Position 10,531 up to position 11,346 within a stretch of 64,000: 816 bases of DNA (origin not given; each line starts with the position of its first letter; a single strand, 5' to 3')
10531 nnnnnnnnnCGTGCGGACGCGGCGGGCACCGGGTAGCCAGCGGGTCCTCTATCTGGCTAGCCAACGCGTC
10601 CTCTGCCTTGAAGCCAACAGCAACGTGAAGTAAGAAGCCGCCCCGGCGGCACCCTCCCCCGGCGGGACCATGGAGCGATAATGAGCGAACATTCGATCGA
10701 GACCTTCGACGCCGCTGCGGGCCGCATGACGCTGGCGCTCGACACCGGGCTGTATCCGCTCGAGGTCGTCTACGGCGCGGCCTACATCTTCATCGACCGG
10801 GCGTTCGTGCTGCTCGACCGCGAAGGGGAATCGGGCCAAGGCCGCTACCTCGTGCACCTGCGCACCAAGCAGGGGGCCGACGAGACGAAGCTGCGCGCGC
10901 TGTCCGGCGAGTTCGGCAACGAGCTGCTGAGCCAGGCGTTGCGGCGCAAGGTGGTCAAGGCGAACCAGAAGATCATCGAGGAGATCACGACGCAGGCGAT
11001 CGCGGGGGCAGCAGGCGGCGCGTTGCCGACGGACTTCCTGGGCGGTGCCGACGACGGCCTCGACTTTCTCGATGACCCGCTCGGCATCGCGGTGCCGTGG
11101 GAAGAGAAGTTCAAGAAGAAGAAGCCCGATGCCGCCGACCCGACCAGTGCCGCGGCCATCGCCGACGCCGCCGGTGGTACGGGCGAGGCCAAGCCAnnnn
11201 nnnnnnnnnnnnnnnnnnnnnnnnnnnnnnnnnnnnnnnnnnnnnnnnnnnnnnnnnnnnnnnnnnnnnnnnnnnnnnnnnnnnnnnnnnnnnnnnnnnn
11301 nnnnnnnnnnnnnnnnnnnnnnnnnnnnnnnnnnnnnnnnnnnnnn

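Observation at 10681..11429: Two small ORFs chained by ATGA overlaps to the third radical SAM gene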

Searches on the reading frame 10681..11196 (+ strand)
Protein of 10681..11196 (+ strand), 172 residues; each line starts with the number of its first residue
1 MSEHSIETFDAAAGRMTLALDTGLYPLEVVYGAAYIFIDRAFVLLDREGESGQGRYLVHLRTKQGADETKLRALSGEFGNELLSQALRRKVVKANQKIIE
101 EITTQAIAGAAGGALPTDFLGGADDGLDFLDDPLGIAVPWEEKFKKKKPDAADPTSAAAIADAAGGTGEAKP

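Call 3: search_protein_families(library=ncbifam, proteins=[window:10681-11196:+], max_evalue=0.1)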
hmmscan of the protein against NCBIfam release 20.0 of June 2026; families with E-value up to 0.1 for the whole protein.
window:10681-11196:+ (172 aa): 1 family
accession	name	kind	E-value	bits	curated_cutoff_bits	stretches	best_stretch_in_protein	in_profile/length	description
TIGR03976.1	chp_LLNDYxLRE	equivalog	4.3e-14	52.6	50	1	20-110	1-87/90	His-Xaa-Ser system protein HxsD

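Call 4: search_protein_families(library=pfam, proteins=[window:10681-11196:+], max_evalue=0.1)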
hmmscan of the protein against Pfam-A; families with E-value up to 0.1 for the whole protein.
window:10681-11196:+ (172 aa): 1 family
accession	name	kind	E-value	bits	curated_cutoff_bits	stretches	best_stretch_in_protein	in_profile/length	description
PF21811.2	RdfA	-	0.023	14.9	27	1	46-101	8-63/195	Rod-determining factor A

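Call 15: find_homologous_proteins(query=window:10681-11196:+, max_evalue=0.001)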
Query window:10681-11196:+ (172 aa): 724 proteins with E <= 0.001 among 2144 candidates; the best 120 are listed.
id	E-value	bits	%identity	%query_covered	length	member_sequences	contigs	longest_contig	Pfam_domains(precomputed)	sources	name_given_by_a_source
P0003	2.1e-105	368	100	100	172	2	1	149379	PF27806.1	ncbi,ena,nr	ncbi:MAG: His-Xaa-Ser system protein HxsD [Myxococcales bacterium]|nr:His-Xaa-Ser system protein Hxs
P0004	4.5e-68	246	77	81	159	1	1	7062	PF27806.1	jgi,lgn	-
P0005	4.9e-67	243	78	81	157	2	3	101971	PF27806.1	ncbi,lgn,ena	-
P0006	1.5e-66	241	75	81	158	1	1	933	PF27806.1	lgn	-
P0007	4.8e-66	240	74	88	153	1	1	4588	PF27806.1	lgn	-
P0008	1.2e-65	238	75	81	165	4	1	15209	PF27806.1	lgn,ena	-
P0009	4.7e-65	236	73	87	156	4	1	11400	PF27806.1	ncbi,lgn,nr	ncbi:MAG: hypothetical protein HY902_10915 [Deltaproteobacteria bacterium]|nr:hypothetical protein [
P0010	5.6e-65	236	77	84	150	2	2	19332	PF27806.1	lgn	-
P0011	6.7e-65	236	72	93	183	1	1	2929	PF27806.1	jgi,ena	-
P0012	1.2e-64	235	72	81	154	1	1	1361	PF27806.1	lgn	-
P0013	1.7e-64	234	74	81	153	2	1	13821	PF27806.1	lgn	-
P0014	1.3e-63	232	75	79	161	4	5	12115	PF27806.1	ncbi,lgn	-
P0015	2.0e-61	224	72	84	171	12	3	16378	PF27806.1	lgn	-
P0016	3.9e-61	224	69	78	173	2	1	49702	PF27806.1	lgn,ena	-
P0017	4.1e-61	223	72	85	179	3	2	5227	PF27806.1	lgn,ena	-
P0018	7.4e-61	223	72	85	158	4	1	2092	PF27806.1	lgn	-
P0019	1.3e-60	222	70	81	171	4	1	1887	PF27806.1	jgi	jgi:His-Xaa-Ser system protein HxsD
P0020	3.5e-60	220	73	83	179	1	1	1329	PF27806.1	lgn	-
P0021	3.4e-59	217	70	81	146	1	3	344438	PF27806.1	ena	-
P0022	7.0e-59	216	66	81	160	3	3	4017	PF27806.1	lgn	-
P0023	1.0e-58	216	69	84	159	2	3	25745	PF27806.1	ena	-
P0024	1.4e-58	215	66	90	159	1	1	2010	PF27806.1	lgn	-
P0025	1.6e-58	215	70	84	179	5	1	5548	PF27806.1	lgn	-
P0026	1.6e-58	215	67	88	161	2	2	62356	PF27806.1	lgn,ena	-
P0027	1.6e-58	215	71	85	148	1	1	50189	PF27806.1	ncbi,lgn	-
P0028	2.2e-58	215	69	86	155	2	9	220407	PF27806.1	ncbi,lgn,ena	-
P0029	4.1e-58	214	70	88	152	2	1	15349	PF27806.1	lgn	-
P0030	5.9e-58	213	67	81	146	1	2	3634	PF27806.1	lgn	-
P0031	1.4e-57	212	66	88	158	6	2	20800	PF27806.1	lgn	-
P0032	4.0e-57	211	67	88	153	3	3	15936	PF27806.1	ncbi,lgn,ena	-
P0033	8.5e-57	209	67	85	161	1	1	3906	PF27806.1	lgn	-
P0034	1.0e-56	209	66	81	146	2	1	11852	PF27806.1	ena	-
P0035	1.1e-56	209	63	83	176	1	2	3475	PF27806.1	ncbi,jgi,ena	jgi:His-Xaa-Ser system protein HxsD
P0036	1.4e-56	209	65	81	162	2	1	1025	PF27806.1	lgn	-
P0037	2.3e-56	208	66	87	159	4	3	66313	PF27806.1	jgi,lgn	jgi:His-Xaa-Ser system protein HxsD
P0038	3.4e-56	207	68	85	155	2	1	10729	PF27806.1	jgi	-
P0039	2.0e-55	205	66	85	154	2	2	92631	PF27806.1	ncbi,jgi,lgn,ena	-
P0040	2.0e-55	205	68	86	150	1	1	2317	PF27806.1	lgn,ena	-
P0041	2.1e-55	205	68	85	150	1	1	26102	PF27806.1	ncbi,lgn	-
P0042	2.8e-55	205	67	86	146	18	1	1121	PF27806.1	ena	-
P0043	3.8e-55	204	65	85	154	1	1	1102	PF27806.1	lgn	-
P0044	7.4e-55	203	66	84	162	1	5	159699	PF27806.1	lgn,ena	-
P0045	8.0e-55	203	68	85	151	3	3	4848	PF27806.1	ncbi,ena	-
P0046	1.1e-54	203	68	85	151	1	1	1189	PF27806.1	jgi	jgi:His-Xaa-Ser system protein HxsD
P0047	1.3e-54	202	66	87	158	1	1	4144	PF27806.1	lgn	-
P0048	1.5e-54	202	63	90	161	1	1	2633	PF27806.1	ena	-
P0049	1.8e-54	202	67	85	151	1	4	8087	PF27806.1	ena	-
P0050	4.5e-54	201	68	85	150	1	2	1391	PF27806.1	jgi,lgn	jgi:His-Xaa-Ser system protein HxsD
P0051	5.7e-54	200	67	84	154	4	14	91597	PF27806.1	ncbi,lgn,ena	-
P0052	8.0e-54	200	63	85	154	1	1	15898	PF27806.1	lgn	-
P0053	1.3e-53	199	69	86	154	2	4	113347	PF27806.1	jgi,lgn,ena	-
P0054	2.7e-53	198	66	88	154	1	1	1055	PF27806.1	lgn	-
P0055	2.7e-53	198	65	86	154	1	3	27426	PF27806.1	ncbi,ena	-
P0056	2.9e-53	198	64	85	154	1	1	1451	PF27806.1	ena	-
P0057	6.0e-53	197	69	86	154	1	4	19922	PF27806.1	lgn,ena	-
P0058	6.9e-53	197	64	87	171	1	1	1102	PF27806.1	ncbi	-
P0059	8.9e-53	196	65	85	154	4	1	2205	PF27806.1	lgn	-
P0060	1.0e-52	196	59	81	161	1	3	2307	PF27806.1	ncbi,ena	-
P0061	1.1e-52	196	65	87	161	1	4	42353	PF27806.1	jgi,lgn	-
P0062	1.4e-52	196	67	85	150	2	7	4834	PF27806.1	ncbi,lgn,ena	-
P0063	1.6e-52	196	69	85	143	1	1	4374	PF27806.1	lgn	-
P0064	1.9e-52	195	66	85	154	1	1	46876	PF27806.1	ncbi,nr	ncbi:MAG: hypothetical protein KC502_05875 [Myxococcales bacterium]|nr:hypothetical protein [Myxococ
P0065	4.0e-52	194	68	85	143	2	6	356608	PF27806.1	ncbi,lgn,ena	-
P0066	1.1e-51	193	67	86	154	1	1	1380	PF27806.1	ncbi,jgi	jgi:His-Xaa-Ser system protein HxsD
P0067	3.0e-51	191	62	85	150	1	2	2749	PF27806.1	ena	-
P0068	3.8e-51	191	64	85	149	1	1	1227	PF27806.1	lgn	-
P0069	3.1e-50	188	63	86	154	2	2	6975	PF27806.1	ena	-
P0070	1.7e-49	186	60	85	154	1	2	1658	PF27806.1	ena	-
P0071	4.0e-48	181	64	85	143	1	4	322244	PF27806.1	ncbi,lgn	-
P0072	2.1e-47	179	64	85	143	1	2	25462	PF27806.1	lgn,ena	-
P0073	3.1e-47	178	60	88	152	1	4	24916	PF27806.1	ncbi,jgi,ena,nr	ncbi:MAG TPA: hypothetical protein DCQ06_08235 [Myxococcales bacterium]|nr:hypothetical protein [Myx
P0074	3.4e-47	178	56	97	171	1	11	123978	PF27806.1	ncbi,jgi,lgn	jgi:His-Xaa-Ser system protein HxsD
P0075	4.6e-47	178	63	85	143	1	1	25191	PF27806.1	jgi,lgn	jgi:His-Xaa-Ser system protein HxsD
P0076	6.3e-47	177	60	87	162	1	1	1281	PF27806.1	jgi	jgi:His-Xaa-Ser system protein HxsD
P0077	1.7e-46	176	64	85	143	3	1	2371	PF27806.1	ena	-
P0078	3.8e-46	175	53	97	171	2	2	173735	PF27806.1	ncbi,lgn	ncbi:MAG: His-Xaa-Ser system protein HxsD [Myxococcota bacterium]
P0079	6.9e-46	174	59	84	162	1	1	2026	PF27806.1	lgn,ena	-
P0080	7.9e-46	174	53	99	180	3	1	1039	PF27806.1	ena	-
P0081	3.7e-45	172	57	84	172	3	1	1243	PF27806.1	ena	-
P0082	4.0e-45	171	62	86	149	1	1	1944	PF27806.1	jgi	jgi:His-Xaa-Ser system protein HxsD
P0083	4.1e-45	171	54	97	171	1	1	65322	PF27806.1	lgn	-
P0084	4.7e-45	171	54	95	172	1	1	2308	PF27806.1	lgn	-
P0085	5.3e-45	171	53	97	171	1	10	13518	PF27806.1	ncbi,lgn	-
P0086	6.4e-45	171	58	82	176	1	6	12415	PF27806.1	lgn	-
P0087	8.2e-45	170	59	84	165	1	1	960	PF27806.1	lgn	-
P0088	8.3e-45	170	61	82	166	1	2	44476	PF27806.1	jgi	jgi:His-Xaa-Ser system protein HxsD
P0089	9.7e-45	170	54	97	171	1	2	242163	PF27806.1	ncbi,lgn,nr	ncbi:MAG: His-Xaa-Ser system protein HxsD [Deltaproteobacteria bacterium]|nr:His-Xaa-Ser system prot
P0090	9.8e-45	170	53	98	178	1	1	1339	PF27806.1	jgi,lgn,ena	-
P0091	1.1e-44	170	58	86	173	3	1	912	PF27806.1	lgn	-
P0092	1.9e-44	169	63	83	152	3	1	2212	PF27806.1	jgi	jgi:His-Xaa-Ser system protein HxsD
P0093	2.8e-44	169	57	91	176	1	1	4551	PF27806.1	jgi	jgi:His-Xaa-Ser system protein HxsD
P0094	3.4e-44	168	54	99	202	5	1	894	PF27806.1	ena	-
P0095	4.7e-44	168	55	92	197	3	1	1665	PF27806.1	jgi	-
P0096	4.7e-44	168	59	87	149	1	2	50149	PF27806.1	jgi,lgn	jgi:His-Xaa-Ser system protein HxsD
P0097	5.3e-44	168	55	98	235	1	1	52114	PF27806.1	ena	-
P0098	5.6e-44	168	54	100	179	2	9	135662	PF27806.1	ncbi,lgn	ncbi:MAG: hypothetical protein AMXMBFR64_21290 [Myxococcales bacterium]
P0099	6.1e-44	168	58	85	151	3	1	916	PF27806.1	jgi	-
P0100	6.2e-44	168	57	82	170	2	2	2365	PF27806.1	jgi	jgi:His-Xaa-Ser system protein HxsD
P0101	8.8e-44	167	59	84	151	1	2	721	PF27806.1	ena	-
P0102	1.0e-43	167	53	97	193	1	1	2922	PF27806.1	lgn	-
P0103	1.1e-43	167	59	83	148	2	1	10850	PF27806.1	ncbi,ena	-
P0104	2.0e-43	166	58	82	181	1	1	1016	PF27806.1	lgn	-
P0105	2.1e-43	166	60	84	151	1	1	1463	PF27806.1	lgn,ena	-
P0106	2.2e-43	166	61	81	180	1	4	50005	PF27806.1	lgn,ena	-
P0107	2.6e-43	166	61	83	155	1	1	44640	PF27806.1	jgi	jgi:His-Xaa-Ser system protein HxsD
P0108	2.8e-43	165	51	98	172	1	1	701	PF27806.1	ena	-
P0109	2.9e-43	165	52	95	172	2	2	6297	PF27806.1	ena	-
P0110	3.0e-43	165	59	83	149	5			PF27806.1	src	-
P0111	3.4e-43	165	53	100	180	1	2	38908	PF27806.1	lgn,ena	-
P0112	4.2e-43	165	62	81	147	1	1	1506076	PF27806.1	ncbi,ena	-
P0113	4.6e-43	165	59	84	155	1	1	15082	PF27806.1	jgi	jgi:His-Xaa-Ser system protein HxsD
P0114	5.6e-43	165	54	83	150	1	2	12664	PF27806.1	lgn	-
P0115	6.6e-43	164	63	76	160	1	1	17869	PF27806.1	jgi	jgi:His-Xaa-Ser system protein HxsD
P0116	7.1e-43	164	55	84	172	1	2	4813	PF27806.1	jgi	jgi:His-Xaa-Ser system protein HxsD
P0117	8.0e-43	164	51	99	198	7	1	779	PF27806.1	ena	-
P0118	9.2e-43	164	59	83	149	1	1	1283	PF27806.1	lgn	-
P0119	1.0e-42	164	53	97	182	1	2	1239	PF27806.1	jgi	jgi:His-Xaa-Ser system protein HxsD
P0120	1.1e-42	164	57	84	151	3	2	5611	PF27806.1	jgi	jgi:His-Xaa-Ser system protein HxsD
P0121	1.3e-42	163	53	84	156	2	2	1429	PF27806.1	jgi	-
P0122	1.7e-42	163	60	83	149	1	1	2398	PF27806.1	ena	-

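Call 21: find_encoding_contigs(protein=P0005, flank=10000, max_places=1)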
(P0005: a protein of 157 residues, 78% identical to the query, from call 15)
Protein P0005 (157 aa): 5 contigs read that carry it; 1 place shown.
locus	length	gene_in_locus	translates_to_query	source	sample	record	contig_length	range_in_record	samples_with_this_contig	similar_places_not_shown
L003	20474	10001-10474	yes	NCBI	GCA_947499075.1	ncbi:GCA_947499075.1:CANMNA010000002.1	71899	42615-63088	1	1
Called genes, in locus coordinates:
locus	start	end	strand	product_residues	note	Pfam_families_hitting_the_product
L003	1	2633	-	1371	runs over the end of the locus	-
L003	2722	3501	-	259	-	PF01255:Prenyltransf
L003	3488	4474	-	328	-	PF01790:LGT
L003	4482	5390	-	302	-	PF01252:Peptidase_A8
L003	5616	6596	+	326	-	-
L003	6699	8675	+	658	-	PF04055:Radical_SAM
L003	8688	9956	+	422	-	PF04055:Radical_SAM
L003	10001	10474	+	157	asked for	PF27806:HxsD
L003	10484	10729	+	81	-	-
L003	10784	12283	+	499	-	PF13353:Fer4_12, PF04055:Radical_SAM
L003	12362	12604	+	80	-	PF02604:PhdYeFM_antitox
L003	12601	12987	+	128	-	PF01850:PIN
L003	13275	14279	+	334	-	PF11356:T2SSC (faint)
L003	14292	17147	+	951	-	-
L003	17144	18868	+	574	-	PF05157:MshEN, PF00437:T2SSE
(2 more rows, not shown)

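Call 22: find_encoding_contigs(protein=P0089, flank=10000, max_places=1)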
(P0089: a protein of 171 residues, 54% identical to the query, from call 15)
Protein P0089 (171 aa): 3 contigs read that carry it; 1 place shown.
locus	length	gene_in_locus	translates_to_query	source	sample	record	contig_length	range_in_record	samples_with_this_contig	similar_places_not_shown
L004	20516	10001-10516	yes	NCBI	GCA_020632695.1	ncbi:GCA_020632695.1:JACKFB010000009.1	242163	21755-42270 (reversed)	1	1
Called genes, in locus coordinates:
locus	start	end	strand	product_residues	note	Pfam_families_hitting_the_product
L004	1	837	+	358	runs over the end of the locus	PF04055:Radical_SAM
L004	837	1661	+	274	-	PF01875:Memo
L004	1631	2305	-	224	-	PF06904:Extensin-like_C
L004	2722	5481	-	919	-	-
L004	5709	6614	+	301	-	PF00126:HTH_1, PF03466:LysR_substrate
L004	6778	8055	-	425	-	-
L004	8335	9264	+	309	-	-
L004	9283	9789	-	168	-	-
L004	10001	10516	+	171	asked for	PF27806:HxsD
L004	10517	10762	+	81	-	-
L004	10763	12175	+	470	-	-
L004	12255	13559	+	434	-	PF01743:PolyA_pol, PF12627:PolyA_pol_RNAbd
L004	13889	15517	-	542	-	-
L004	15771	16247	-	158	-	PF05198:IF3_N, PF00707:IF3_C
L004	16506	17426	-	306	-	-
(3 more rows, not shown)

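Call 23: find_encoding_contigs(protein=P0112, flank=10000, max_places=1)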
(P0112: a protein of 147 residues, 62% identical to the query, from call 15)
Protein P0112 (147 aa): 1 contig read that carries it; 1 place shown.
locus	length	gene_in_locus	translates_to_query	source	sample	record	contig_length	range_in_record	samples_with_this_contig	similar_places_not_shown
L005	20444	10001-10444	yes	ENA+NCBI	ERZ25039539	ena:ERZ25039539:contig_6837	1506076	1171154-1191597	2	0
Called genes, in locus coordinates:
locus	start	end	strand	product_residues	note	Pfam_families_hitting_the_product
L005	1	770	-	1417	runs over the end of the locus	-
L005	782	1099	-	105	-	-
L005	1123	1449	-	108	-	-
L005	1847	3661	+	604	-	PF04055:Radical_SAM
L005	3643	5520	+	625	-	PF04055:Radical_SAM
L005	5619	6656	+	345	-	PF04055:Radical_SAM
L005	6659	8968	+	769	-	PF04055:Radical_SAM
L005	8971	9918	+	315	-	PF04055:Radical_SAM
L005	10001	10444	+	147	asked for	PF27806:HxsD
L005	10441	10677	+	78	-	PF27806:HxsD (weak)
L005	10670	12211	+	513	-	PF13353:Fer4_12, PF04055:Radical_SAM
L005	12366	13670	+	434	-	-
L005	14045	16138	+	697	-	-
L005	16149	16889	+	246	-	-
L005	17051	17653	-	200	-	-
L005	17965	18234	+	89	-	-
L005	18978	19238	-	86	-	-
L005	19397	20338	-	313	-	PF00128:Alpha-amylase (faint)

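Call 27: find_related_loci(query=A2, collection=genome_contigs, flank=10000)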
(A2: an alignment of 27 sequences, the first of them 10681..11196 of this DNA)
Query A2 (172 aa) in genome_contigs; peptide patterns used: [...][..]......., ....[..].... (x = any residue, [..] = any of these).
275 stretches matched a pattern; 112 encode a relative of the query (tblastn E <= 1e-3); the best 80 are kept; 79 distinct loci.
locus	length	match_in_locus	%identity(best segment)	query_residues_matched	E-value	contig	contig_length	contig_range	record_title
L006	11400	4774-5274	69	1-163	3e-72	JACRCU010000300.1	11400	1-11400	MAG: Deltaproteobacteria bacterium isolate NC_groundwater_1654_Pr3_B-0.1um_9_b SR-2_scaffold_141_2170962, whole genome s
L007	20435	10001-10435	77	5-148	1e-70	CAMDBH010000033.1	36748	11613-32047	MAG: Klebsiella pneumoniae isolate MaH-04nov19-278 genome assembly, contig: MaH-04nov19-C2587, whole genome shotgun sequ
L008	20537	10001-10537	64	5-165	2e-67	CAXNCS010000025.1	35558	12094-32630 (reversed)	MAG: Myxococcota bacterium isolate MiH-14oct19-125 genome assembly, contig: MiH-14oct19-C2095, whole genome shotgun sequ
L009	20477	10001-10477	65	1-163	4e-67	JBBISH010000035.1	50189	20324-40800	MAG: Myxococcales bacterium isolate STS170223_bin_369 NODE_433_length_50189_cov_2.43983, whole genome shotgun sequence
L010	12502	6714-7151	72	5-148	1e-66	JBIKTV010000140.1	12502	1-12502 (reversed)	MAG: Myxococcota bacterium isolate ME2015-07-30_3300044647_group6_bin219 Rohwer_bin1498_scaffold_4926_c1, whole genome s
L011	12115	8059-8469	75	5-140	2e-63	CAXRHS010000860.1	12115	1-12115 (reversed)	MAG: Myxococcota bacterium isolate CJ01B_8.15 genome assembly, contig: k141_1993400, whole genome shotgun sequence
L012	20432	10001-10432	70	1-148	3e-63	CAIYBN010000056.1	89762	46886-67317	MAG: uncultured Myxococcales bacterium isolate MJ-time_bin-1663 genome assembly, contig: bin-1663:056/149, whole genome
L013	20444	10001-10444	69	3-148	1e-62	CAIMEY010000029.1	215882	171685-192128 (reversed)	MAG: uncultured Myxococcales bacterium isolate Umea_bin-05835 genome assembly, contig: bin-05835:029/123, whole genome s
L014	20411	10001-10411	74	5-140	8e-63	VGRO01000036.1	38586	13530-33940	MAG: Deltaproteobacteria bacterium isolate M_DeepCast_65m_m1_011 M_DeepCast_65m_m1_011_Ga0194120_10001743, whole genome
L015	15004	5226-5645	69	5-142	7e-61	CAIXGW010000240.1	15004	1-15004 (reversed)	MAG: uncultured Myxococcales bacterium isolate ErkenSummer_bin-0937 genome assembly, contig: bin-0937:240/404, whole gen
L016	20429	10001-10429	67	1-140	3e-59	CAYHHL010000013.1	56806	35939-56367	MAG TPA_asm: uncultured Enterobacteriaceae bacterium isolate ERP119702_co1_145 genome assembly, contig: NODE_448_length_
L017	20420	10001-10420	75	2-140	2e-58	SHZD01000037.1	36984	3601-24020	MAG: Myxococcales bacterium isolate Baikal-deep-G136 BACOMB-C4830, whole genome shotgun sequence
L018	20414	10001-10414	68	1-142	5e-58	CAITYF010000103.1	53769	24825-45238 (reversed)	MAG: uncultured Myxococcales bacterium isolate Ja1_bin-0143 genome assembly, contig: bin-0143:103/272, whole genome shot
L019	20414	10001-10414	68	1-142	1e-57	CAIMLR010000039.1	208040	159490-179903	MAG: uncultured Myxococcales bacterium isolate A14_bin-1730 genome assembly, contig: bin-1730:39/50, whole genome shotgu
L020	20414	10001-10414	68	1-142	1e-57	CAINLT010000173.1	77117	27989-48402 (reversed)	MAG: uncultured Myxococcales bacterium isolate MJ-time_bin-8340 genome assembly, contig: bin-8340:173/549, whole genome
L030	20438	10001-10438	57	1-143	6e-52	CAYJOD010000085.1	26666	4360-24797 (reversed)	MAG TPA_asm: uncultured Candidatus Binatia bacterium isolate ERP124720_co1_58 genome assembly, contig: NODE_2419_length_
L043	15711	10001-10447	55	1-145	2e-46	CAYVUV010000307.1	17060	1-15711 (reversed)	MAG TPA_asm: uncultured Candidatus Binatia bacterium isolate binchicken_co200_21 genome assembly, contig: k141_785278, w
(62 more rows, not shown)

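Call 37: predict_structure(alignment_id=A4)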
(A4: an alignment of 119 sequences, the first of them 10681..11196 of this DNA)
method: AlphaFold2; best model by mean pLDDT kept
length: 172 residues; sequences in the alignment: 119
mean_pLDDT: 78.3   pTM: 0.60
mean pLDDT of the five models: 78.3, 77.3, 77.0, 77.0, 76.6
residues with pLDDT >= 90: 95; 70-90: 15; 50-70: 36; < 50: 26
segments of 3 or more residues with pLDDT < 50: 147-167
pLDDT, mean of each block of 10 residues (from residue 1): 86 96 93 97 94 88 94 96 96 96 91 65 52 55 50 40 45 55
secondary structure, 60 per line:
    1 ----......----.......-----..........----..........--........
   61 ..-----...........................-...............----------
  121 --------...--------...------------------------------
elements in order: E5-10 E15-21 H27-36 E41-50 E53-62 H68-94 H96-110
